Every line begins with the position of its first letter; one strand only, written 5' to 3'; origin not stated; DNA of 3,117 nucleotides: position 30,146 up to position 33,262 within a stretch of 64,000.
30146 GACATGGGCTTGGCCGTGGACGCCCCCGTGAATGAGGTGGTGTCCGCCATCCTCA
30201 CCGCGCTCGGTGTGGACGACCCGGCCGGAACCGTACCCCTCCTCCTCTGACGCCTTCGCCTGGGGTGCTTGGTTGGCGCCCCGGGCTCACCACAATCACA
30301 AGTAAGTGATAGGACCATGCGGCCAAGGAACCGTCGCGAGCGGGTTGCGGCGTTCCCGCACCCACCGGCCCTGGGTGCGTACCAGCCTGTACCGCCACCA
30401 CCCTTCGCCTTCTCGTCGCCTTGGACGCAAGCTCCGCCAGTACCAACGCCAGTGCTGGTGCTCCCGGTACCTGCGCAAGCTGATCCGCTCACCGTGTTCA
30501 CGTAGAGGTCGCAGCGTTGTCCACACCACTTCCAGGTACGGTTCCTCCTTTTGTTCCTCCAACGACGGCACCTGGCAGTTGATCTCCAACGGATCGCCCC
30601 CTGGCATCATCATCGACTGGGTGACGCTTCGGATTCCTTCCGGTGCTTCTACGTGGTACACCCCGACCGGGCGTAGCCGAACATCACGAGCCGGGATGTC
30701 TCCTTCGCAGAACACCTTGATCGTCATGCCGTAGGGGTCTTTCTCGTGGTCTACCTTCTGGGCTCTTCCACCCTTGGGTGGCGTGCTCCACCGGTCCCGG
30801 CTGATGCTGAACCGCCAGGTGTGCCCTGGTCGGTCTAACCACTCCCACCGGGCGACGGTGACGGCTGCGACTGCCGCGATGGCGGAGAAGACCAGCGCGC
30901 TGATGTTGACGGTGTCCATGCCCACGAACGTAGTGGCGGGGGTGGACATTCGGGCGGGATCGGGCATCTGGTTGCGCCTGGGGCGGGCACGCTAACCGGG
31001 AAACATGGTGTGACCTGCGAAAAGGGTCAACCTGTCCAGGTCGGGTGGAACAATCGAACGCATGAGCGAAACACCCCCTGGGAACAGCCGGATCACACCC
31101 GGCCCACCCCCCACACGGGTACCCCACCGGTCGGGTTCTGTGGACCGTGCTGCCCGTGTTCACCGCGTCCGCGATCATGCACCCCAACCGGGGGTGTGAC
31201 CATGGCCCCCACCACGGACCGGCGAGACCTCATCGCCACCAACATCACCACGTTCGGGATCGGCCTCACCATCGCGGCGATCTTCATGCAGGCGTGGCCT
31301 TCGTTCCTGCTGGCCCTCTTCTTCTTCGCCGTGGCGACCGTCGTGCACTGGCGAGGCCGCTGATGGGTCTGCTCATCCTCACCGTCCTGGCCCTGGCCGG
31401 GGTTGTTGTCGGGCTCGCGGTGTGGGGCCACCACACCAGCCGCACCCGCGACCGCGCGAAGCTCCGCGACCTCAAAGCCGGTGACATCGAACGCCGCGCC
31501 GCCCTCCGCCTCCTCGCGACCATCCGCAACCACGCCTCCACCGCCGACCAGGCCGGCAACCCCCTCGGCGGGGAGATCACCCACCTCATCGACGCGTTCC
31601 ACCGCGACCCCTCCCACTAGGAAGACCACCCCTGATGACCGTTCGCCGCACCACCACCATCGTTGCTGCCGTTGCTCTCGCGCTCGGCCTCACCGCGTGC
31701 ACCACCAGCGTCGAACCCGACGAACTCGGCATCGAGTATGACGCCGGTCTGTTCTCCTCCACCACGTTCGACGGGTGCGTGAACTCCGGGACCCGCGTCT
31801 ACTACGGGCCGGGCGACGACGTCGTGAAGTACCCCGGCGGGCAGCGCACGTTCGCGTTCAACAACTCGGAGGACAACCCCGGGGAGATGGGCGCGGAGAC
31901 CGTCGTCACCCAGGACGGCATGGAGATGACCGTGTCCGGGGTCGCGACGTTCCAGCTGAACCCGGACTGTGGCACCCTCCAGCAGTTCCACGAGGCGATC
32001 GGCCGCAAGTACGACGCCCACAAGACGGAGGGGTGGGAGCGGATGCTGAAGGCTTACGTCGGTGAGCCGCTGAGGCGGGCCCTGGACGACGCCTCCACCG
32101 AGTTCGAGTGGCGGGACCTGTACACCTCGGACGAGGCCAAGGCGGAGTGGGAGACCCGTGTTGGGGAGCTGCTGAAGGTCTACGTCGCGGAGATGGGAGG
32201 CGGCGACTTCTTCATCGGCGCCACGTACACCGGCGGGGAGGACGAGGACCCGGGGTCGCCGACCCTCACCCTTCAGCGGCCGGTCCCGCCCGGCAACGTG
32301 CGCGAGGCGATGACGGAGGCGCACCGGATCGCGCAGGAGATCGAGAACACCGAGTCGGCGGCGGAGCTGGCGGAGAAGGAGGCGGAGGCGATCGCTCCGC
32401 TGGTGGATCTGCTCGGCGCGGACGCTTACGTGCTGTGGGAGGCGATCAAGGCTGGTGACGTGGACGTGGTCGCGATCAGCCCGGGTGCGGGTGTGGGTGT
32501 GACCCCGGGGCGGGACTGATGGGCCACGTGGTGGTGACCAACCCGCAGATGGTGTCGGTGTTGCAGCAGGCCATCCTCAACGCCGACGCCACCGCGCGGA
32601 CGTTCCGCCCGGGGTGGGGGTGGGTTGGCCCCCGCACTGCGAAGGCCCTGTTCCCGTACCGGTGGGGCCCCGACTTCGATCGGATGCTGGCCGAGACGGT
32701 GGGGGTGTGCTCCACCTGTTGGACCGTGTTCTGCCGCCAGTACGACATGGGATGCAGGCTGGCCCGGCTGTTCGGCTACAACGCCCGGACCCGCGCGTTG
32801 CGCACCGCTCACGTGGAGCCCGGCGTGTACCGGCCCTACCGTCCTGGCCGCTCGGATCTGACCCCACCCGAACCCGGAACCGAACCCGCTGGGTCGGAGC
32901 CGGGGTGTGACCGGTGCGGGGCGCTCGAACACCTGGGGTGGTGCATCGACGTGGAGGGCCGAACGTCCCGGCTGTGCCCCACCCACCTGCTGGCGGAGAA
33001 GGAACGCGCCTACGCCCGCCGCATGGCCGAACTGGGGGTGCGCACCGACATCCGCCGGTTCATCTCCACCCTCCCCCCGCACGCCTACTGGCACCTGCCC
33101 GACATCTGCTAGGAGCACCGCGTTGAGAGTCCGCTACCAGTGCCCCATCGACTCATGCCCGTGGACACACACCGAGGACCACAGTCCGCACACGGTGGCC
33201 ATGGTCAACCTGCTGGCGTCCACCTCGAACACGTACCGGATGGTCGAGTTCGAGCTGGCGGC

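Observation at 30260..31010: Low-GC island encoding a minus-strand membrane-anchored protein (apparent foreign insert)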

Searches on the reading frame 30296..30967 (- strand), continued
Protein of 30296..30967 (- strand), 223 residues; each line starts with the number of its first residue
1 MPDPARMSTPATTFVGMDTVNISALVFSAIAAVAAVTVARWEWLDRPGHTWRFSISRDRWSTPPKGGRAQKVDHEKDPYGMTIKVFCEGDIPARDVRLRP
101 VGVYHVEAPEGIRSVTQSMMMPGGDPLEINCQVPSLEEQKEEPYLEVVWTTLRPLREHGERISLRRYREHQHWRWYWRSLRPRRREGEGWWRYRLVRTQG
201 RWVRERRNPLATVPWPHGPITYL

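Call 68: find_encoding_contigs(protein=P0001, flank=1000, max_places=2)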
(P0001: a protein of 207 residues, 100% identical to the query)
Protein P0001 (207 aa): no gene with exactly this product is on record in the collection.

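Call 75: search_protein_families(library=pfam, proteins=[L001:2075-2308:-, L010:1971-2351:-], max_evalue=0.01)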
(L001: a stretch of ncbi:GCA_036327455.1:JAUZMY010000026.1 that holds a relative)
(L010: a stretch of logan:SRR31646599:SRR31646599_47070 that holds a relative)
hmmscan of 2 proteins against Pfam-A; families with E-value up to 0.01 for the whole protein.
L001:2075-2308:- (77 aa): 0 families

L010:1971-2351:- (126 aa): 3 families
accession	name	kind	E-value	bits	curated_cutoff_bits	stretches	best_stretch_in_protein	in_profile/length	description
PF00196.25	GerE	-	0.0015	18.6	23.5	1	61-114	4-57/57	Bacterial regulatory proteins, luxR family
PF18912.6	DZR_2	-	0.0016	18.7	27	1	4-29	7-32/56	Double zinc ribbon domain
PF19371.4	DUF5946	-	0.0036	18.3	28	1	6-98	2-85/141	Family of unknown function (DUF5946)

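Call 76: search_protein_families(library=padloc, alignment_id=A3, max_evalue=0.05)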
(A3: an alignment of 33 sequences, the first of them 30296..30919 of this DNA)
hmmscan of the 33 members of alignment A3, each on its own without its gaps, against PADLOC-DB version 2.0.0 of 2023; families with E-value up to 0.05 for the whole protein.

A. member 1, window:30296-30919:- (207 aa): 0 families

B. families by the number of members that match (of 33 scanned): 2 families
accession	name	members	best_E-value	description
PDLC02363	PycTM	1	0.035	-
PDLC02461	BrxB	1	0.043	BrxB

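Call 77: search_protein_families(library=phrogs, alignment_id=A3, max_evalue=0.05)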
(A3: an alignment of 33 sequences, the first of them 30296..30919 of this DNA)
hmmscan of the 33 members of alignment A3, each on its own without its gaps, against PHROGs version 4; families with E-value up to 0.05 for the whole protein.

A. member 1, window:30296-30919:- (207 aa): 0 families

B. families by the number of members that match (of 33 scanned): 2 families
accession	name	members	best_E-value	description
phrog_36222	-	1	0.0085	-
phrog_1553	-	1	0.021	excisionase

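Call 78: search_protein_families(library=ncbifam, alignment_id=A3, max_evalue=0.05)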
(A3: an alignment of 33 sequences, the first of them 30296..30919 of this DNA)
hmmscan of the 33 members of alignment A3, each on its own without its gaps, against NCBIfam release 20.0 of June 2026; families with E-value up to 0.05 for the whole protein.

A. member 1, window:30296-30919:- (207 aa): 0 families

B. families by the number of members that match (of 33 scanned): 1 family
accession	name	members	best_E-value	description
TIGR01331.1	bisphos_cysQ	1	0.028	3'(2'),5'-bisphosphate nucleotidase CysQ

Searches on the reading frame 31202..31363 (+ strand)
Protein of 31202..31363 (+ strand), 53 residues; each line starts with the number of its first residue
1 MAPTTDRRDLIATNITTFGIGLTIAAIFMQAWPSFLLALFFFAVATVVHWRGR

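Call 8: search_protein_families(library=pfam, proteins=[window:31202-31363:+], max_evalue=0.1)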
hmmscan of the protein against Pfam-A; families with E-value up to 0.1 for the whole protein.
window:31202-31363:+ (53 aa): 2 families
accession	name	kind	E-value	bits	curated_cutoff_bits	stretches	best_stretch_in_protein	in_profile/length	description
PF03334.19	PhaG_MnhG_YufB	-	0.0046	17.6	23.4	1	11-48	28-71/80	Na+/H+ antiporter subunit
PF05393.16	Hum_adeno_E3A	-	0.03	14.9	22.9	1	1-46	6-48/100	Human adenovirus early E3A glycoprotein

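Call 9: search_protein_families(library=phrogs, proteins=[window:31202-31363:+], max_evalue=0.01)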
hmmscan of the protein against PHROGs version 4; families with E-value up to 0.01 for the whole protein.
window:31202-31363:+ (53 aa): 0 families

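Call 10: search_protein_families(library=padloc, proteins=[window:31202-31363:+], max_evalue=0.1)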
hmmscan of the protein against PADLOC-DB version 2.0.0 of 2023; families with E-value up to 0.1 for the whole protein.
window:31202-31363:+ (53 aa): 0 families

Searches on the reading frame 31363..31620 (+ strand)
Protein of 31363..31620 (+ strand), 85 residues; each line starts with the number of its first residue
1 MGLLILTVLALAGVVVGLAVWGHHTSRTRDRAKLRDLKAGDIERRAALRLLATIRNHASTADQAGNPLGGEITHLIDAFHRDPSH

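Call 8: search_protein_families(library=pfam, proteins=[window:31364-31620:+], max_evalue=0.1)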
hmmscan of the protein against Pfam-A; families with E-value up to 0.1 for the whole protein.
window:31364-31620:+ (85 aa): 0 families

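Call 9: search_protein_families(library=phrogs, proteins=[window:31364-31620:+], max_evalue=0.01)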
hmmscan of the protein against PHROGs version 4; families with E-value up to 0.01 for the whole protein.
window:31364-31620:+ (85 aa): 0 families

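Call 10: search_protein_families(library=padloc, proteins=[window:31364-31620:+], max_evalue=0.1)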
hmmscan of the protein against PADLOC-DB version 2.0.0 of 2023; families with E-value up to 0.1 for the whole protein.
window:31364-31620:+ (85 aa): 0 families

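Call 75: search_protein_families(library=pfam, proteins=[window:31363-31620:+], max_evalue=0.01)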
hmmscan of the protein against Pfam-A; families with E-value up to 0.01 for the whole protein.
window:31363-31620:+ (85 aa): 2 families
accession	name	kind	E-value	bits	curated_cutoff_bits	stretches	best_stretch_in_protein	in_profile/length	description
PF14316.11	DUF4381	-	0.0011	19.7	27.2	1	8-62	23-67/145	Domain of unknown function (DUF4381)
PF18920.5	DUF5671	-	0.0012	19.1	28.4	1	10-52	48-82/132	Domain of unknown function (DUF5671)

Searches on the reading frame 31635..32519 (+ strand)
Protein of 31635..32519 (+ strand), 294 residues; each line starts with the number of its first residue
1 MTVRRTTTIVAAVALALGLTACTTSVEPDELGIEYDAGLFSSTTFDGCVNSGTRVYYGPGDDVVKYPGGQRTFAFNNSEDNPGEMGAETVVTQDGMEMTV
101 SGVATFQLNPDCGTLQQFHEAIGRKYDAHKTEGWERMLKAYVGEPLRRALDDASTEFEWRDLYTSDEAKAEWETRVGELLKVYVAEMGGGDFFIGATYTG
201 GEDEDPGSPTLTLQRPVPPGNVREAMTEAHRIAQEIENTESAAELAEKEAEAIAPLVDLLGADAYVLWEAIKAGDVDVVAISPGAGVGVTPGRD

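Call 8: search_protein_families(library=pfam, proteins=[window:31635-32519:+], max_evalue=0.1)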
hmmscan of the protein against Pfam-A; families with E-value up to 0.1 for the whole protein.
window:31635-32519:+ (294 aa): 1 family
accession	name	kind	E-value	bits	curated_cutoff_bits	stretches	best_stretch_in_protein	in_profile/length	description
PF01145.31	Band_7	-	2.4e-09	37.9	23.6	1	25-251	2-175/176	SPFH domain / Band 7 family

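Call 9: search_protein_families(library=phrogs, proteins=[window:31635-32519:+], max_evalue=0.01)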
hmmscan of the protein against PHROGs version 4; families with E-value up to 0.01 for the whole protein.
window:31635-32519:+ (294 aa): 1 family
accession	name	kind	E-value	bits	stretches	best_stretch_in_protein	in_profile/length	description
phrog_200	-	other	1.9e-23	84.2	1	3-252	81-292/379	lipoprotein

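Call 10: search_protein_families(library=padloc, proteins=[window:31635-32519:+], max_evalue=0.1)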
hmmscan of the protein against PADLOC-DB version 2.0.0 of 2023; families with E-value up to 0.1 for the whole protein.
window:31635-32519:+ (294 aa): 0 families

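Call 12: search_dna_similar(query=window:31635-32519:+, collection=phages, mode=protein, max_evalue=0.00001, max_rows=30)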
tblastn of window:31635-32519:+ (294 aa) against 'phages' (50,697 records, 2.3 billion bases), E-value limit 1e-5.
Records with a match: 93; places in all: 93; records where one place covers at least 80% of the query: 3.
Best place of each record, by identity: <60% 93.
By first word of the organism name: Mycobacterium 90; Rhodococcus 2; Corynebacterium 1.
By host as written in the record: Mycobacterium smegmatis mc2 155 54; Mycobacterium smegmatis mc#155 27; Mycobacterium smegamtis mc2 155 4; Rhodococcus equi 2; Mycobacterium smegmatis mc2155 2; Mycobacterium chelonae ATCC 35752_DMP1 2; Corynebacterium glutamicum MB001 1; Mycolicibacterium smegmatis MC2 155 1.
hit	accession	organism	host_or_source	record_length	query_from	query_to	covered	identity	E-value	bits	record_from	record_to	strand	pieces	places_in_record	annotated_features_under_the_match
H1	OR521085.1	Corynebacterium phage PSonyx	Corynebacterium glutamicum MB001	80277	27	289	89%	35.7%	1e-37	147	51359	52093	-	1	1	94: band-7-like membrane protein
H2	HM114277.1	Rhodococcus phage E3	Rhodococcus equi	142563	25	291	91%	29.5%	2e-29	123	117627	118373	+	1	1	gp172: putative Band_7 superfamily protein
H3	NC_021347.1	Rhodococcus phage E3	Rhodococcus equi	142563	25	291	91%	29.5%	2e-29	123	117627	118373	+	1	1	gp172: lipoprotein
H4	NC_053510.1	Mycobacterium phage Bromden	Mycobacterium smegmatis mc2 155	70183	32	233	69%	27.3%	4e-12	72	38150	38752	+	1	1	50: lipoprotein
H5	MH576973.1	Mycobacterium phage Bromden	Mycobacterium smegmatis mc2 155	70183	32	233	69%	27.3%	4e-12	72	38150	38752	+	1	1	50: band-7-like membrane protein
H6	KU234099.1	Mycobacterium phage MkaliMitinis3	Mycobacterium smegmatis mc2 155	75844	31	211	62%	29.0%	2e-13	76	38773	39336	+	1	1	52: hypothetical protein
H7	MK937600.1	Mycobacterium phage Wigglewiggle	Mycobacterium smegmatis mc2 155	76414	31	211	62%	29.0%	2e-13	76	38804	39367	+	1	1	52: hypothetical protein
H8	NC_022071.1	Mycobacterium phage Crossroads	Mycobacterium smegamtis mc2 155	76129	31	211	62%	29.0%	3e-13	76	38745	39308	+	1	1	52: lipoprotein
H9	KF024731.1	Mycobacterium phage Crossroads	Mycobacterium smegamtis mc2 155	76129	31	211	62%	29.0%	3e-13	76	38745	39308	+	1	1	52: hypothetical protein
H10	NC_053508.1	Mycobacterium phage GuuelaD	Mycobacterium smegmatis mc2 155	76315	31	211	62%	29.0%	3e-13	76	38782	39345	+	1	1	51: lipoprotein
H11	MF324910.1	Mycobacterium phage GuuelaD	Mycobacterium smegmatis mc2 155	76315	31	211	62%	29.0%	3e-13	76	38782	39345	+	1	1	51: band-7-like membrane protein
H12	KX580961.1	Mycobacterium phage Zakai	Mycobacterium smegmatis mc#155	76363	31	211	62%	29.0%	3e-13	76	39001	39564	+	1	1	band-7-like membrane protein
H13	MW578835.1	Mycobacterium phage Netyap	Mycobacterium smegmatis mc#155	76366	31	211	62%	29.0%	3e-13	76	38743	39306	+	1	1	52: hypothetical protein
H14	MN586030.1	Mycobacterium phage BobsGarage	Mycobacterium smegmatis mc#155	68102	31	211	62%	29.0%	3e-13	76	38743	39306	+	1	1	52: hypothetical protein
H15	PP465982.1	Mycobacterium phage MS810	Mycolicibacterium smegmatis MC2 155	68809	31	211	62%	29.0%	3e-13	76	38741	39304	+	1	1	lipoprotein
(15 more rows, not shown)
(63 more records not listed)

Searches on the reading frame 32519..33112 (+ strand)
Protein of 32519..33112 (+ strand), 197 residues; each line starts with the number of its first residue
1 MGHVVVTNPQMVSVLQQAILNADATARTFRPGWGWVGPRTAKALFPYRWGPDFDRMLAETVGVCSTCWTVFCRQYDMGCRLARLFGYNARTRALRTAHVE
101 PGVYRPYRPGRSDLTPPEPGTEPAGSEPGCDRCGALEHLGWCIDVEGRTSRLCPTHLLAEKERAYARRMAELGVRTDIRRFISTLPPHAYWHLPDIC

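Call 8: search_protein_families(library=pfam, proteins=[window:32519-33112:+], max_evalue=0.1)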
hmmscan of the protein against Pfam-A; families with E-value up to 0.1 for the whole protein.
window:32519-33112:+ (197 aa): 0 families

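Call 9: search_protein_families(library=phrogs, proteins=[window:32519-33112:+], max_evalue=0.01)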
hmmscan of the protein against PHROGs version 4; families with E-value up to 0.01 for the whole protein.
window:32519-33112:+ (197 aa): 0 families

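Call 10: search_protein_families(library=padloc, proteins=[window:32519-33112:+], max_evalue=0.1)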
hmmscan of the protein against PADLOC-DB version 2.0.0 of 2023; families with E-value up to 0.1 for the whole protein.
window:32519-33112:+ (197 aa): 0 families

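Call 80: find_related_loci(query=window:32519-33112:+, collection=viral_contigs, flank=6000)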
Query window:32519-33112:+ (197 aa) in viral_contigs; peptide patterns used: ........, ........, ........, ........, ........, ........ (x = any residue, [..] = any of these).
15 stretches matched a pattern, but none encodes a relative of the query by tblastn (E <= 1e-3).
